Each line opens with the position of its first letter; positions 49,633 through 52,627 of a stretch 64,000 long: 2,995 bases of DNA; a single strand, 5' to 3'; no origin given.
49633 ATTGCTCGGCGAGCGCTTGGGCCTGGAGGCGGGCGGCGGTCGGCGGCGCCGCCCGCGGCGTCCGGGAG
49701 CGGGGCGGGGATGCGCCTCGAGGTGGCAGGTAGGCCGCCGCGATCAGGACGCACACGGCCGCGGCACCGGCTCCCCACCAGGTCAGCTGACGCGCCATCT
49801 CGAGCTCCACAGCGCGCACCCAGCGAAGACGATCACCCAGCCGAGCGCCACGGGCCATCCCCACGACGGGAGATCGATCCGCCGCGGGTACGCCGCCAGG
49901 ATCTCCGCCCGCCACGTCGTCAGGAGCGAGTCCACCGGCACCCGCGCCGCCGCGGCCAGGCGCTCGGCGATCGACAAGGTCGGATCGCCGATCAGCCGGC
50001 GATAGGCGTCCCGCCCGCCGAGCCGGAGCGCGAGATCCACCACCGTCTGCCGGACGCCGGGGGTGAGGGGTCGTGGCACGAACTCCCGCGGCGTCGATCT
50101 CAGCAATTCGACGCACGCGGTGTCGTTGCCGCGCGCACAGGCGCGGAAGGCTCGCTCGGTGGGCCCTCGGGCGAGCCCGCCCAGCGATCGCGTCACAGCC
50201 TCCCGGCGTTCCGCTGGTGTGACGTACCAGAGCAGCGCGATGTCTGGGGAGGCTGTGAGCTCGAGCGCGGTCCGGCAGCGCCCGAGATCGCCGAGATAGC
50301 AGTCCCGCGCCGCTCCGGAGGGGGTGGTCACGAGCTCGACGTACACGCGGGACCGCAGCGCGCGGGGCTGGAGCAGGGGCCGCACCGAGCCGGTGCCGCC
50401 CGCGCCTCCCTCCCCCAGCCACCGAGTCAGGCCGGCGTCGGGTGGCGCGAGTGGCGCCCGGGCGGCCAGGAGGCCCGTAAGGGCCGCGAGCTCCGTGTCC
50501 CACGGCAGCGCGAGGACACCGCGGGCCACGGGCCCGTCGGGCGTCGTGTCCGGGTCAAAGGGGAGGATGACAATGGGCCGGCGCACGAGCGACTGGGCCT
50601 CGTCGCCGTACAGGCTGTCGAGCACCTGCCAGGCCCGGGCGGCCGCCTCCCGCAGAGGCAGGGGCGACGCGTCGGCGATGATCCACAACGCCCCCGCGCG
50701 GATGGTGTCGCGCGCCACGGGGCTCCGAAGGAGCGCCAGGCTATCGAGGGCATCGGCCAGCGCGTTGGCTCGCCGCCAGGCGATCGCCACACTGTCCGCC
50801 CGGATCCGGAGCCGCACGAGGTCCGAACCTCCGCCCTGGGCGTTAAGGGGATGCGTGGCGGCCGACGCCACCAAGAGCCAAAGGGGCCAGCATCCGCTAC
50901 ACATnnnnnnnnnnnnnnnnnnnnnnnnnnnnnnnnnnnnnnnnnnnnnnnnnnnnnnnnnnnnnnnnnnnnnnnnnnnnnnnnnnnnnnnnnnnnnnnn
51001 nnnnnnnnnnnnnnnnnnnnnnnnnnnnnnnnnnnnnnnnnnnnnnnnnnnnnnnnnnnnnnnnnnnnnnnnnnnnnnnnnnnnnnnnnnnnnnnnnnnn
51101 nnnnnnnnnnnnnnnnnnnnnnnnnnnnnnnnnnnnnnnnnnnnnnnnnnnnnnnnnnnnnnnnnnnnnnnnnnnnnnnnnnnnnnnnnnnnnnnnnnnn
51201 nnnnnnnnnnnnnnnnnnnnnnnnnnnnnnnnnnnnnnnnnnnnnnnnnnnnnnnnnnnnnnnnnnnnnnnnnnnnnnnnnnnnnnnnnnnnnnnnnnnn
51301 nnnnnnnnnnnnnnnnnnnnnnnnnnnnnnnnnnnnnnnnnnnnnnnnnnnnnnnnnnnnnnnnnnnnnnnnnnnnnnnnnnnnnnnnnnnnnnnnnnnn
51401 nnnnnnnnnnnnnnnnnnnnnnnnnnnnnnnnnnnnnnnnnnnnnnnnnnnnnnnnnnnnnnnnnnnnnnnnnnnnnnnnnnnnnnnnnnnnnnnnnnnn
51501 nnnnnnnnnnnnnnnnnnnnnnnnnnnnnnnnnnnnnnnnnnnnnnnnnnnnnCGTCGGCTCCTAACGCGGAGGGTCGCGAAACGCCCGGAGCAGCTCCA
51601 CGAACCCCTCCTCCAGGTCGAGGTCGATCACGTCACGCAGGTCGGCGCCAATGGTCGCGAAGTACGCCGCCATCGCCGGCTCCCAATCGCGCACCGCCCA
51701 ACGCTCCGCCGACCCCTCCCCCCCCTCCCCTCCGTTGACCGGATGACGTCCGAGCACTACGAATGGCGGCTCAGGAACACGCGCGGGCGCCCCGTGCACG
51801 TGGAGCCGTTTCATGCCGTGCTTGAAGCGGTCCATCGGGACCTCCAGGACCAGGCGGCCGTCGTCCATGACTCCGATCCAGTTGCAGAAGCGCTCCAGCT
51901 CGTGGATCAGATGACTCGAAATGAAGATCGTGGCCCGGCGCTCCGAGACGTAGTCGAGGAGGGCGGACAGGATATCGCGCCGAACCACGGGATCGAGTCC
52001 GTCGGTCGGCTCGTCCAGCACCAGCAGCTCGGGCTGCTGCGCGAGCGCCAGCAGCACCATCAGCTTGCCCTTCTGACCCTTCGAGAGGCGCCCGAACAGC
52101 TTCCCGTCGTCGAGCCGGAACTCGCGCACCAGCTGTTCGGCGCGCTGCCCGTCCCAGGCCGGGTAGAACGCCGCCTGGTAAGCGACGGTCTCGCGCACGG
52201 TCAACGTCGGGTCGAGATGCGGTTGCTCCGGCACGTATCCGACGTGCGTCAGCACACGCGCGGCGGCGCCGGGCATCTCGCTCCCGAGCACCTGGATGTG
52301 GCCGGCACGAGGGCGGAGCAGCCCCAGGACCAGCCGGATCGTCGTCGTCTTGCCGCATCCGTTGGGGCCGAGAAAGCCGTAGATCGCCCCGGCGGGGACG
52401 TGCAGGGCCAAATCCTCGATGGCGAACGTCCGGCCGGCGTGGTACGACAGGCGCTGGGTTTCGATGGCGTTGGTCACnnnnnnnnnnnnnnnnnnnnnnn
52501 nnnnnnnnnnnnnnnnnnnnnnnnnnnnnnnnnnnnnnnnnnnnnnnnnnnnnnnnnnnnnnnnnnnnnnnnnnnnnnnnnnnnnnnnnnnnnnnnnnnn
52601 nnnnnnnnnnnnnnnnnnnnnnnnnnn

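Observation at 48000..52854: Six-gene YtrA-type GntR/ABC operon extended by three unknown envelope proteins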

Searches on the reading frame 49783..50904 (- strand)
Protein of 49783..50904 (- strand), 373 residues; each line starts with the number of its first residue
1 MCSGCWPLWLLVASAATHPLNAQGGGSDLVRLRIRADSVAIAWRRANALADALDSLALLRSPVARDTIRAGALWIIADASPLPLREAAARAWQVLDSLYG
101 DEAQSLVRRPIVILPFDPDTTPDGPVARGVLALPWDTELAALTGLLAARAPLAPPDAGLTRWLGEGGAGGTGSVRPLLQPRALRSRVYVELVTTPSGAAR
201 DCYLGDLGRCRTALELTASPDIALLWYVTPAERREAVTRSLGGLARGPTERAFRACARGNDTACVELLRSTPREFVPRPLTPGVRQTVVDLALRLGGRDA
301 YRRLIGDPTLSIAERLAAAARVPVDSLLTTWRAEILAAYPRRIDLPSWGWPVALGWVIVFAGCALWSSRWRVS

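Call 3: search_protein_families(library=pfam, proteins=[window:49783-50904:-], max_evalue=1)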
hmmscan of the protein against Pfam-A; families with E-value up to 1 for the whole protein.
window:49783-50904:- (373 aa): 0 families

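Call 4: search_protein_families(library=ncbifam, proteins=[window:49783-50904:-], max_evalue=1)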
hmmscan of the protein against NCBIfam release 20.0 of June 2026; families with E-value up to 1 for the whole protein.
window:49783-50904:- (373 aa): 0 families

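Call 11: find_homologous_proteins(query=window:49783-50904:-)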
Query window:49783-50904:- (373 aa): 155 proteins with E <= 0.001 among 8000 candidates; the best 120 are listed.
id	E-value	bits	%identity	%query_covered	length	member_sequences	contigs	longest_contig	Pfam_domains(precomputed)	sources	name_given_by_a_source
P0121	5.9e-217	738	100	92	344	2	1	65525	-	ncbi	ncbi:MAG: hypothetical protein ACREL9_05740 [Gemmatimonadales bacterium]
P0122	1.2e-169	583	77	100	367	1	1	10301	-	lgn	-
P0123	7.6e-163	560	78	94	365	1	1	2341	-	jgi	-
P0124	6.2e-105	370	54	94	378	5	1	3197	-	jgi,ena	-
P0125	2.3e-101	358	54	92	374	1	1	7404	-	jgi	jgi:hypothetical protein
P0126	1.1e-98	349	53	95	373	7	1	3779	-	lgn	-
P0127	8.3e-98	346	52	96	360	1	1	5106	-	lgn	-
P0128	2.5e-97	345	52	100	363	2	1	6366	-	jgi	jgi:hypothetical protein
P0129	2.7e-97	345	52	95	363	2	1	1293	-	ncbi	-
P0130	8.1e-97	343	52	100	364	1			-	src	-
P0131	1.5e-96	342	52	90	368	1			-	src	-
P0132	3.5e-96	341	52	100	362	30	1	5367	-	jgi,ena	-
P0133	1.1e-95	339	52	92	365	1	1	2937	-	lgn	-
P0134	1.1e-95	339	53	96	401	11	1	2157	-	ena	-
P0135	7.7e-95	337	51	97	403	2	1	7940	-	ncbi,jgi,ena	-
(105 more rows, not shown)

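Call 27: predict_structure(alignment_id=A2)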
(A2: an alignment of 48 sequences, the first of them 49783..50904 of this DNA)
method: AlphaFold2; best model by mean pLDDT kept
length: 373 residues; sequences in the alignment: 48
mean_pLDDT: 88.1   pTM: 0.76
mean pLDDT of the five models: 88.1, 86.5, 85.6, 85.2, 85.0
residues with pLDDT >= 90: 253; 70-90: 70; 50-70: 39; < 50: 11
segments of 3 or more residues with pLDDT < 50: 18-24
pLDDT, mean of each block of 10 residues (from residue 1): 59 57 59 85 83 69 79 92 95 95 93 93 84 95 94 92 70 84 95 96 98 96 97 97 95 98 98 93 95 97 96 98 98 95 78 94 77 51
secondary structure, 60 per line:
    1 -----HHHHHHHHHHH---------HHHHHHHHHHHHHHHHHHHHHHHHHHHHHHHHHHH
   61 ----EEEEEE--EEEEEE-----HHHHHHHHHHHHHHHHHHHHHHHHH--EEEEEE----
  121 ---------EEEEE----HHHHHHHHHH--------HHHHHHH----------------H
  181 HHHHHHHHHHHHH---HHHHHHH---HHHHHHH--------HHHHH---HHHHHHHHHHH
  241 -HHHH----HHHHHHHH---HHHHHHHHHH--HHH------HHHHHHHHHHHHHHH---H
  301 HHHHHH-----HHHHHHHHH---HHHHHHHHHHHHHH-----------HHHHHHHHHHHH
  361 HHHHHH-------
elements in order: H6-16 H26-60 E65-70 E73-78 H84-108 E111-116 E130-134 H139-148 H157-163 H180-193 H197-203 H207-213 H222-226 H230-240 H242-245 H250-257 H261-270 H282-296 H300-306 H312-320 H324-337 H349-366

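Call 31: fold_search(model_id=the predicted structure, library=pdb)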
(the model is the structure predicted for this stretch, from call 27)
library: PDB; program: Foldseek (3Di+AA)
matches with E <= 10: 166; with E <= 0.001: 0
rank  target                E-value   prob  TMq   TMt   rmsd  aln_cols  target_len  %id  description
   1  7xyo_A                1.5e-01  0.28  0.20  0.15  16.9       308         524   13  Crystal Structure of a M61 aminopeptidase family member from Myxococcus fulvus (released 2023-06-07)
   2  6kp1_A                5.1e-01  0.28  0.24  0.21  15.8       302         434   13  Crystal structure of two domain M1 zinc metallopeptidase E323A mutant bound to L-methionine amino acid (released 2020-06-24)
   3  6a8z_A                5.3e-01  0.25  0.23  0.20  15.9       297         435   14  Crystal structure of M1 zinc metallopeptidase from Deinococcus radiodurans (released 2019-07-17)
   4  6a8z_B                6.2e-01  0.25  0.23  0.21  15.9       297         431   12  Crystal structure of M1 zinc metallopeptidase from Deinococcus radiodurans (released 2019-07-17)
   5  1gw6                  6.2e-01  0.10  0.16  0.11  18.8       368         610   12  STRUCTURE OF LEUKOTRIENE A4 HYDROLASE D375N MUTANT (released 2003-03-06)
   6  3ftu                  7.1e-01  0.11  0.18  0.13  18.9       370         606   12  Leukotriene A4 hydrolase in complex with dihydroresveratrol (released 2009-07-28)
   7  6koz_B                7.5e-01  0.18  0.21  0.19  16.2       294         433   14  Crystal structure of two domain M1 zinc metallopeptidase E323 mutant bound to L-Leucine amino acid (released 2020-01-22)
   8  3fts                  7.5e-01  0.10  0.17  0.12  19.0       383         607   13  Leukotriene A4 hydrolase in complex with resveratrol (released 2009-07-28)
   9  5ni6                  8.2e-01  0.09  0.16  0.11  19.3       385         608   12  Crystal structure of human LTA4H mutant D375N in complex with LTA4 (released 2017-08-23)
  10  1h19                  9.1e-01  0.09  0.17  0.12  18.8       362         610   13  STRUCTURE OF [E271Q]LEUKOTRIENE A4 HYDROLASE (released 2002-08-08)
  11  6rz7                  1.0e+00  0.10  0.13  0.14  19.8       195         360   12  Crystal structure of the human cysteinyl leukotriene receptor 2 in complex with ONO-2570366 (F222 space group) (released 2019-12-11)
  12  5ni2                  1.2e+00  0.08  0.16  0.11  18.6       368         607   11  Crystal structure of human LTA4H mutant E271A in complex with LTA4 (crystal form I) (released 2017-08-23)
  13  6rz4                  1.2e+00  0.05  0.09  0.09  23.4       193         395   12  Crystal structure of cysteinyl leukotriene receptor 1 in complex with pranlukast (released 2019-10-30)
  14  4gaa_B                1.2e+00  0.10  0.19  0.14  18.0       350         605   14  Structure of Leukotriene A4 hydrolase from Xenopus laevis complexed with inhibitor bestatin (released 2013-06-12)
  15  4ib4                  1.2e+00  0.06  0.10  0.10  21.4       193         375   11  Crystal structure of the chimeric protein of 5-HT2B-BRIL in complex with ergotamine (released 2013-03-13)
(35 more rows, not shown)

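Call 35: search_solved_structures(query=A2, max_evalue=10)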
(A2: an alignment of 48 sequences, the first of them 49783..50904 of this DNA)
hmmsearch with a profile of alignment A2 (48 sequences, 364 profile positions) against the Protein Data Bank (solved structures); distinct sequences matched with E-value up to 10: 0.

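Call 38: search_protein_families(library=pfam, alignment_id=A2, max_evalue=5)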
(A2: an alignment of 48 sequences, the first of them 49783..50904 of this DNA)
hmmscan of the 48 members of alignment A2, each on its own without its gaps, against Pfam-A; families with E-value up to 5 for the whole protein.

A. member 1, window:49783-50904:- (373 aa): 0 families

B. families by the number of members that match (of 48 scanned): 8 families
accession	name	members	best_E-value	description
PF12324.14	HTH_15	4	0.035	Helix-turn-helix domain of alkylmercury lyase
PF11838.14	ERAP1_C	1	0.0098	ERAP1-like C-terminal domain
PF10828.13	DUF2570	1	0.024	Protein of unknown function (DUF2570)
PF22120.2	T6SS_Tse3_N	1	0.11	T6SS, Peptidoglycan muramidase Tse3, N-terminal domain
PF20718.2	Med16_bridge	1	0.11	Mediator complex subunit 16, central helical bridge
PF16413.10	Mlh1_C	1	0.17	DNA mismatch repair protein Mlh1 C-terminus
PF18418.7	AnkUBD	1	0.22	Ankyrin ubiquitin-binding domain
PF02863.23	Arg_repressor_C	1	0.31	Arginine repressor, C-terminal domain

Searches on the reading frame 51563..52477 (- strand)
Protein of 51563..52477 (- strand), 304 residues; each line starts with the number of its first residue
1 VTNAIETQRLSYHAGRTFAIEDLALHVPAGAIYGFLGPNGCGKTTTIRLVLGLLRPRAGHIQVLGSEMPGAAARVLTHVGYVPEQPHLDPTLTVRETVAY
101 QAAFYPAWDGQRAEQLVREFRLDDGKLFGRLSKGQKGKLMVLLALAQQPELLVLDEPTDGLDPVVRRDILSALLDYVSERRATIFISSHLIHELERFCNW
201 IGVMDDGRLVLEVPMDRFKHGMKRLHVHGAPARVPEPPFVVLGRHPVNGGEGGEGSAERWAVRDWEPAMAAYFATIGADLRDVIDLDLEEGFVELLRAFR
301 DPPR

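Call 3: search_protein_families(library=pfam, proteins=[window:51563-52477:-], max_evalue=1)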
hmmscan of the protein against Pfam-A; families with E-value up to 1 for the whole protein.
window:51563-52477:- (304 aa): 9 families
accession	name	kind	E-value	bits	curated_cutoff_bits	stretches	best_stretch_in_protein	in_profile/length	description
PF00005.33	ABC_tran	-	8.1e-29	101.4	25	1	21-158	2-136/137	ABC transporter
PF13304.12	AAA_21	-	3.7e-12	47.3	27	2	103-190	176-299/304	AAA domain, putative AbiEii toxin, Type IV TA system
PF02463.25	SMC_N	-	0.02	14.8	40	1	35-203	29-211/220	RecF/RecN/SMC N terminal domain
PF00004.35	AAA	-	0.027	15.4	21.2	1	35-55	3-23/131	ATPase family associated with various cellular activities (AAA)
PF13401.12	AAA_22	-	0.035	14.8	27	1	36-156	11-92/130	AAA domain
PF13604.12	AAA_30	-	0.19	11.9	27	1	35-77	23-63/191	AAA domain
PF07728.20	AAA_5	-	0.25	11.8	22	0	36-58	5-27/139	AAA domain (dynein-related subfamily)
PF13245.12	AAA_19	-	0.26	11.9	25.1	1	35-77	16-58/134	AAA domain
PF13476.12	AAA_23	-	0.41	11.7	27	1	34-47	23-36/201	AAA domain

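Call 4: search_protein_families(library=ncbifam, proteins=[window:51563-52477:-], max_evalue=1)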
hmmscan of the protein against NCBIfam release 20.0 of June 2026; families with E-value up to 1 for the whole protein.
window:51563-52477:- (304 aa): 193 families (the best 25 are shown)
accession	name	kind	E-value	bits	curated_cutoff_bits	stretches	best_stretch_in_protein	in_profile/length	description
NF047565.1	PSM_export_PmtA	equivalog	2.9e-48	164.6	350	1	3-221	1-218/282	phenol-soluble modulin export ABC transporter ATP-binding protein PmtA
TIGR01188.1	drrA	subfamily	5.1e-44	150.8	312.45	1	15-223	4-216/302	daunorubicin resistance ABC transporter, ATP-binding protein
NF033858.1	ABC2_perm_RbbA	equivalog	4.9e-41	140.6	1050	1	3-210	265-476/909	ribosome-associated ATPase/putative transporter RbbA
NF010060.0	PRK13537.1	equivalog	1.9e-40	138.7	521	1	3-212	14-227/314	nodulation factor ABC transporter ATP-binding protein NodI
TIGR03740.1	galliderm_ABC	subfamily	2.5e-35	122.2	309.75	1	6-215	2-208/223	lantibiotic protection ABC transporter ATP-binding subunit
NF010059.0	PRK13536.1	equivalog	4.2e-35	121.1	549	1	4-212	43-255/342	nodulation factor ABC transporter ATP-binding protein NodI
TIGR03522.1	GldA_ABC_ATP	equivalog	8.9e-35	120.6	402.6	1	5-219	3-220/301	gliding motility-associated ABC transporter ATP-binding subunit GldA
TIGR03864.1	PQQ_ABC_ATP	hypoth_equivalog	3.6e-34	118.3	302.25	1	4-212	1-213/236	ABC transporter, ATP-binding subunit, PQQ-dependent alcohol dehydrogenase system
TIGR01288.1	nodI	equivalog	1.2e-33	116.4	424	1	4-212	4-216/303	nodulation factor ABC transporter ATP-binding protein NodI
TIGR03873.1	F420-0_ABC_ATP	hypoth_equivalog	8.5e-31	107.1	372.4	1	6-212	3-218/256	putative F420-0 ABC transporter ATP-binding protein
TIGR03410.1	urea_trans_UrtE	equivalog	6.4e-30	104.3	285.8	1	7-218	3-219/230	urea ABC transporter ATP-binding subunit UrtE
TIGR04521.1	ECF_ATPase_2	equivalog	2.1e-27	95.9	330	1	17-218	18-233/279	energy-coupling factor transporter ATPase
TIGR04406.1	LPS_export_lptB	equivalog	1.1e-26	93.7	240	1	13-212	10-216/239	LPS export ABC transporter ATP-binding protein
TIGR02142.1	modC_ABC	equivalog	4e-25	88.8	285.05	1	22-216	15-217/353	molybdenum ABC transporter ATP-binding protein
NF008409.0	PRK11231.1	equivalog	5.9e-25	88.1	375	1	5-212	3-219/255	Fe(3+) dicitrate ABC transporter ATP-binding protein FecE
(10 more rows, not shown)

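Call 56: search_solved_structures(query=window:51563-52477:-, max_evalue=1e-20)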
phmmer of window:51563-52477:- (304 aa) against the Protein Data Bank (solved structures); distinct sequences matched with E-value up to 1e-20: 86 (the best 60 are shown).
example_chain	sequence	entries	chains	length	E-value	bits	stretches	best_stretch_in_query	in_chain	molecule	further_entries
8edw_A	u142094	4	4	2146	3e-45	157.9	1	12-210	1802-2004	Phospholipid-transporting ATPase ABCA7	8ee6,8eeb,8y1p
7tby_A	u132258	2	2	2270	4.2e-45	157.4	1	11-210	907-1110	ATP-binding cassette, sub-family A (ABC1), member 1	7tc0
7tbz_A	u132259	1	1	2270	4.2e-45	157.4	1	11-210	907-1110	ATP-binding cassette, sub-family A (ABC1), member 1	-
7tdt_A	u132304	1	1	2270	4.2e-45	157.4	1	11-210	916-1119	Phospholipid-transporting ATPase ABCA1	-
5xjy_A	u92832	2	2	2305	4.4e-45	157.3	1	11-210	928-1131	ATP-binding cassette sub-family A member 1 | Phospholipid-transporting ATPase ABCA1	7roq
8eop_A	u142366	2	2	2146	2e-44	155.1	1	12-210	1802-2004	Phospholipid-transporting ATPase ABCA7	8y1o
7tbw_A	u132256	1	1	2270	2.9e-44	154.6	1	11-210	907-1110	ATP-binding cassette, sub-family A (ABC1), member 1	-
7lkp_A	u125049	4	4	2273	9.4e-43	149.7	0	16-208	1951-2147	Retinal-specific phospholipid-transporting ATPase ABCA4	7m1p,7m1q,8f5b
7e7i_A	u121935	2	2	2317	9.9e-43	149.6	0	16-208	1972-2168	Retinal-specific phospholipid-transporting ATPase ABCA4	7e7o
7lkz_A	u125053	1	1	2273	6.5e-42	146.9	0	16-208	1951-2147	Retinal-specific phospholipid-transporting ATPase ABCA4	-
7e7q_A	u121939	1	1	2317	6.8e-42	146.8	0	16-208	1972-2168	Retinal-specific phospholipid-transporting ATPase ABCA4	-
7w01_A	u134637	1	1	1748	8.4e-40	140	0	18-209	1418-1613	Phospholipid-transporting ATPase ABCA3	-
7w02_A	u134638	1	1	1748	5.8e-39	137.2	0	18-209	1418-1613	Phospholipid-transporting ATPase ABCA3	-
8k1m_C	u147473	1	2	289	3.1e-37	131.5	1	5-221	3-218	Multidrug efflux system ATP-binding protein Rv1218c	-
8k1n_E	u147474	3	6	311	3.3e-37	131.4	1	5-221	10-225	Multidrug efflux system ATP-binding protein Rv1218c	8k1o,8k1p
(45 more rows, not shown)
